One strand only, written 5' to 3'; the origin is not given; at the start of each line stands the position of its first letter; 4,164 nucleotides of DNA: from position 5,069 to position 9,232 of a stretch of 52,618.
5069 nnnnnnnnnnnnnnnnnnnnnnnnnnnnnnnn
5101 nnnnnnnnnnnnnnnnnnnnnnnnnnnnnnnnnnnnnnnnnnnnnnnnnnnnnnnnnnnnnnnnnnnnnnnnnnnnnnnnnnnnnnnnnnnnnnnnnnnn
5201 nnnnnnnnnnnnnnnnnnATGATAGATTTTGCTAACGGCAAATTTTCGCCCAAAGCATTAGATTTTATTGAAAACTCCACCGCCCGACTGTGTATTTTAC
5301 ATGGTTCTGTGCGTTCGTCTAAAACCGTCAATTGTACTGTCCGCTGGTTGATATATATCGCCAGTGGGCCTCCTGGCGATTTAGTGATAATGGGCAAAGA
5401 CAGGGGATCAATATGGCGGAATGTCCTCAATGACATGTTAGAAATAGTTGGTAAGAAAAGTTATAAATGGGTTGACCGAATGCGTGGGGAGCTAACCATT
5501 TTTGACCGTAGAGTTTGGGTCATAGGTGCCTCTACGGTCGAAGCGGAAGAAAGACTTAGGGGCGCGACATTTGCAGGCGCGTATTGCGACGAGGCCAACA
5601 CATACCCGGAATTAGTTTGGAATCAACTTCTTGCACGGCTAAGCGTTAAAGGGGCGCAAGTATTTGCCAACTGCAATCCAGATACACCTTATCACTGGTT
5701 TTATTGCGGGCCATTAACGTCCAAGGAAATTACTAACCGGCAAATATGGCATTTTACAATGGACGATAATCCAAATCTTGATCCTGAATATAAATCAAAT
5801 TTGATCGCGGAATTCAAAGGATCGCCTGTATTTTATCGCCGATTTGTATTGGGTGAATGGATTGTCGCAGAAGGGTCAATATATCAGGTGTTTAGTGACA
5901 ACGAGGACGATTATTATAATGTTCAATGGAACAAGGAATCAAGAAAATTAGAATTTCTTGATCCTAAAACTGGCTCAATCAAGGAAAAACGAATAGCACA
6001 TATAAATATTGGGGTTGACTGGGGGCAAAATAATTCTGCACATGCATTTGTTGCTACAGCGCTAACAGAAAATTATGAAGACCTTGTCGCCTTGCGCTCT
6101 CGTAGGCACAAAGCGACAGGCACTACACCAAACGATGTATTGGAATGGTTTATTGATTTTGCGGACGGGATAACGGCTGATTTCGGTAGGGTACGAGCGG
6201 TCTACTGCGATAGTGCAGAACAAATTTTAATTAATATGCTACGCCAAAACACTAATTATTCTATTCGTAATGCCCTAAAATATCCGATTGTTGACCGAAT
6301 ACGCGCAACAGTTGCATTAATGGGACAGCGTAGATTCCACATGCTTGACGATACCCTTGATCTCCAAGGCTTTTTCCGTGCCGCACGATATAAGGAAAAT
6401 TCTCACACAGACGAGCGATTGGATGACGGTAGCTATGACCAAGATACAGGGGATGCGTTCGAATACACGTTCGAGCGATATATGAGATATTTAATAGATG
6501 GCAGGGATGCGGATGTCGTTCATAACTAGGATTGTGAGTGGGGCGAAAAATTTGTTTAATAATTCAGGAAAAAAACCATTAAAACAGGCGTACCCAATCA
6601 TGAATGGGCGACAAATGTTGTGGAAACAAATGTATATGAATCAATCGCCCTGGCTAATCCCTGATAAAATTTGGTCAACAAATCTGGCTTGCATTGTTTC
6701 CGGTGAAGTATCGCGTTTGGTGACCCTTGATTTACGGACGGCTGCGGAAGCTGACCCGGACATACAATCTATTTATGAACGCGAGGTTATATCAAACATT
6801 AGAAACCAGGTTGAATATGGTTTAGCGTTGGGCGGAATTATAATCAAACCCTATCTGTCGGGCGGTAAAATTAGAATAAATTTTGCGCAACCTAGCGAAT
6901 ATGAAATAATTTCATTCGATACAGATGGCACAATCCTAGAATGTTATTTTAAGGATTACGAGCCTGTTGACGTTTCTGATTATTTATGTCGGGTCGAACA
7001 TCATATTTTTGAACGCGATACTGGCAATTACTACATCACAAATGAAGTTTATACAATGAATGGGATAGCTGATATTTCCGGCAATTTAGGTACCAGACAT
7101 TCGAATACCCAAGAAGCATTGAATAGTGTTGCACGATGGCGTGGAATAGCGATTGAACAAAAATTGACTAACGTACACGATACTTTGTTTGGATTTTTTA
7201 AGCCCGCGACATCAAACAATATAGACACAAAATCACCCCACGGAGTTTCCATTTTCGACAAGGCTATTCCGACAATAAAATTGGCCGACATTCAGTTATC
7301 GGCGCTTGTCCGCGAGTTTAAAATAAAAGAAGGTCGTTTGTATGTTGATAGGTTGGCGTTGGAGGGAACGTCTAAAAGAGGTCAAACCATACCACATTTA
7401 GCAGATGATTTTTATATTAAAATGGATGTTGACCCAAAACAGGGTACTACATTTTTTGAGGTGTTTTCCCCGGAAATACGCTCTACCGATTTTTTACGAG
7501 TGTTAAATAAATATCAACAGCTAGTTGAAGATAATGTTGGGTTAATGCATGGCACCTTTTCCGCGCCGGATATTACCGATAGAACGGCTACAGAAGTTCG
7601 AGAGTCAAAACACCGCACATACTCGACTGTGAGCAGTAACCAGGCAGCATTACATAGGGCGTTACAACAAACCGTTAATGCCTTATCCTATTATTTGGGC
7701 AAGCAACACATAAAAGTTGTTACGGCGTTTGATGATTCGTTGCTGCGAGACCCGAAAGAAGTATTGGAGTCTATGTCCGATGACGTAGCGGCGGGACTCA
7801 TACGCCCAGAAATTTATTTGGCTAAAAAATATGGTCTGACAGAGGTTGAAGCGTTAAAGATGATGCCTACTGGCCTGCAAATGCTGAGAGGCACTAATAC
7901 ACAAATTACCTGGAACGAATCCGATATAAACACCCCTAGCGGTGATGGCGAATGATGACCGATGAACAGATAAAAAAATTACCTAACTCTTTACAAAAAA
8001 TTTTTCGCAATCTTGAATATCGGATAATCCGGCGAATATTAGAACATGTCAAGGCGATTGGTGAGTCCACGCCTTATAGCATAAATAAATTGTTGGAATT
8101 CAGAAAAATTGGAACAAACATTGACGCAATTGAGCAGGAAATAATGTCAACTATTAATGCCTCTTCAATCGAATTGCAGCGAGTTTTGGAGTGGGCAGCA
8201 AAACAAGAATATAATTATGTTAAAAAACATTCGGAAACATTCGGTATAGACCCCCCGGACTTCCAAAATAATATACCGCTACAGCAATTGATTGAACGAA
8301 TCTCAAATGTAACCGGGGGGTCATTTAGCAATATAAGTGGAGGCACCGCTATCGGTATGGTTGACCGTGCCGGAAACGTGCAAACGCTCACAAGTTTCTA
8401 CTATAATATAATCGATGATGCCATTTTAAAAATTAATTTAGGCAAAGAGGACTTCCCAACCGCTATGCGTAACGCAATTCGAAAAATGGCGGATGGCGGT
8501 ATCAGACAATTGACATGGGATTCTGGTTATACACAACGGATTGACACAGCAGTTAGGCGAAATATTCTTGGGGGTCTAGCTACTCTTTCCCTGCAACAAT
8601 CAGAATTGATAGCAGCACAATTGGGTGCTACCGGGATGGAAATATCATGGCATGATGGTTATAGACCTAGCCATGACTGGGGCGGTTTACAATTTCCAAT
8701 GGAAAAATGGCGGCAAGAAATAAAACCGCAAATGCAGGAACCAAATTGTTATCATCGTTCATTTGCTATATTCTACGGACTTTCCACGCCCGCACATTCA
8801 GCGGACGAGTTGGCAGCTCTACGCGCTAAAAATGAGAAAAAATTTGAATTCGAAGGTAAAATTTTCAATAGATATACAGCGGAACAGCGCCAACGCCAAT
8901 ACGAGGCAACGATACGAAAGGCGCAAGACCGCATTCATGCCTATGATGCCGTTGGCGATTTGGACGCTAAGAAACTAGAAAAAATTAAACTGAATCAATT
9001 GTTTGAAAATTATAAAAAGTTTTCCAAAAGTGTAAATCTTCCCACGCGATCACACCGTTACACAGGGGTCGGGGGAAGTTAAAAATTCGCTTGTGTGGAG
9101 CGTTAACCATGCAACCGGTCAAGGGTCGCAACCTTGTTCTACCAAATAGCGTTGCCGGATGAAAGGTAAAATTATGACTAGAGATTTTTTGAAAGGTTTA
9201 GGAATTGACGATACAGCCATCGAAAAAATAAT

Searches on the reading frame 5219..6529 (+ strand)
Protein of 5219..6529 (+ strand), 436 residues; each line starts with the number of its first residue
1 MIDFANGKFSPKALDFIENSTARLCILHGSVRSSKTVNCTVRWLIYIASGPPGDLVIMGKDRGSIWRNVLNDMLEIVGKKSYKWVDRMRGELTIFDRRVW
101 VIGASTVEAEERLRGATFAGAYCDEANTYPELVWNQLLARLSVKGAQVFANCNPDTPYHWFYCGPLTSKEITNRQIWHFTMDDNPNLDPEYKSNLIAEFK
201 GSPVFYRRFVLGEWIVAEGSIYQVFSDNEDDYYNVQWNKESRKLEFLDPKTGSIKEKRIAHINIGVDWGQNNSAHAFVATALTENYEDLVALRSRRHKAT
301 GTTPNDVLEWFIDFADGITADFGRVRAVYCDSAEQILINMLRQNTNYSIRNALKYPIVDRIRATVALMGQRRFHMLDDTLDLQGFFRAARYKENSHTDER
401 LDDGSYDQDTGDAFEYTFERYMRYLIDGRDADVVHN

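Call 84: find_related_loci(query=window:5219-6529:+, collection=genome_contigs, flank=2000)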
Query window:5219-6529:+ (436 aa) in genome_contigs; peptide patterns used: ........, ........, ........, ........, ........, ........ (x = any residue, [..] = any of these).
51 stretches matched a pattern; 9 encode a relative of the query (tblastn E <= 1e-3); 9 distinct loci.
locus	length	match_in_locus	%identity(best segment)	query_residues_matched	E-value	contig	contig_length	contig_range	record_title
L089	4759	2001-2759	37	9-278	9e-47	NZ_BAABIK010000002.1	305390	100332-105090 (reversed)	Streptomonospora halophila strain JCM 18123 sequence02, whole genome shotgun sequence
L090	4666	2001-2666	40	9-228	8e-44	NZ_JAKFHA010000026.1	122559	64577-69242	Yinghuangia soli strain KLBMP 8922 Scaffold26, whole genome shotgun sequence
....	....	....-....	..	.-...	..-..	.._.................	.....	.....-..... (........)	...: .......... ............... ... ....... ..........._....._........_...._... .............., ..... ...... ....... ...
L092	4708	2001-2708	38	9-228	2e-40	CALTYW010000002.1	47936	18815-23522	MAG: uncultured Campylobacter sp. isolate DzT4OUfJr8_bin.32.MAG genome assembly, contig: NODE_222_length_47936_cov_8.335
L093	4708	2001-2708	36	9-228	7e-40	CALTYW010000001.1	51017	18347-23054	MAG: uncultured Campylobacter sp. isolate DzT4OUfJr8_bin.32.MAG genome assembly, contig: NODE_201_length_51017_cov_14.89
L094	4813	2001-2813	33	1-272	1e-35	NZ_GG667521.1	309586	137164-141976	Corynebacterium striatum ATCC 6940 SCAFFOLD3, whole genome shotgun sequence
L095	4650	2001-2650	40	12-225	4e-32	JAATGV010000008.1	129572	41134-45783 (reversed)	MAG: Actinomycetales bacterium isolate bin_70 k141_1177722, whole genome shotgun sequence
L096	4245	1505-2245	37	9-278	1e-47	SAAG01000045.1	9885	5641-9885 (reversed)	MAG: Candidatus Gracilibacteria bacterium isolate INTA.CYC.027 contig-100_6153, whole genome shotgun sequence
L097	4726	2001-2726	28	2-229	1e-20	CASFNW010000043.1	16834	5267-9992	uncultured bacterium isolate A102_L1_328328_idba_bin.89 genome assembly, contig: A102_L1_328328_idba_bin.89.fa_scaffold_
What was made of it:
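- Tried and rejected: Host identification via terminase gave only distant hits of 40% identity or less (call 84).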

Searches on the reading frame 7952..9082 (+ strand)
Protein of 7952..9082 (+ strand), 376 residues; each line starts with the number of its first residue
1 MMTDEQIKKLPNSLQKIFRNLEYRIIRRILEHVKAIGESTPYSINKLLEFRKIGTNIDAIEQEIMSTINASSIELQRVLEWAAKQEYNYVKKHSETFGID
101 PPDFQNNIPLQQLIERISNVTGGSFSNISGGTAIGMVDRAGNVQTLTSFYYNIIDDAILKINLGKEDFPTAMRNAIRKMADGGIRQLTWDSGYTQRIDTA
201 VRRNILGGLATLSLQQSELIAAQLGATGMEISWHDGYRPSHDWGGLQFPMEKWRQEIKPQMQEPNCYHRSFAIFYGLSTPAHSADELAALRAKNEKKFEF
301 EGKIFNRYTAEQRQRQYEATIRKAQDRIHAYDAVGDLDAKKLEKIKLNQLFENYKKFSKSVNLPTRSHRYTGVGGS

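Call 82: find_encoding_contigs(protein=window:7952-9082:+, flank=10000, max_places=4)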
Protein window:7952-9082:+ (376 aa): 2 contigs read that carry it; 1 place shown.
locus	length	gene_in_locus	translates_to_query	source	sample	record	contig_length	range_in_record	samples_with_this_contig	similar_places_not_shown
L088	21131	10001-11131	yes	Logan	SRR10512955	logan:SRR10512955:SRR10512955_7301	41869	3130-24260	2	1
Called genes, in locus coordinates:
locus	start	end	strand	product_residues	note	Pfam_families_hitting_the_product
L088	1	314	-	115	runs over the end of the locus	-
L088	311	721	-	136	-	-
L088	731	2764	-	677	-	PF26675:DUF8224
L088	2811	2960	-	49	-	-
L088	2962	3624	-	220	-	-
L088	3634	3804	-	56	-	-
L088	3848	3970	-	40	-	-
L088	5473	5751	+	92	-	-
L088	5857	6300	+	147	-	PF25311:WDGH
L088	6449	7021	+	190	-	-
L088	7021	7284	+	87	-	-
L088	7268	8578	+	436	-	PF03237:Terminase_6N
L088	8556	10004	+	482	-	PF05133:SPP1_portal (weak)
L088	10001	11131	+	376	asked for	PF06152:Phage_min_cap2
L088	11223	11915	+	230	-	PF06810:Phage_scaffold (weak)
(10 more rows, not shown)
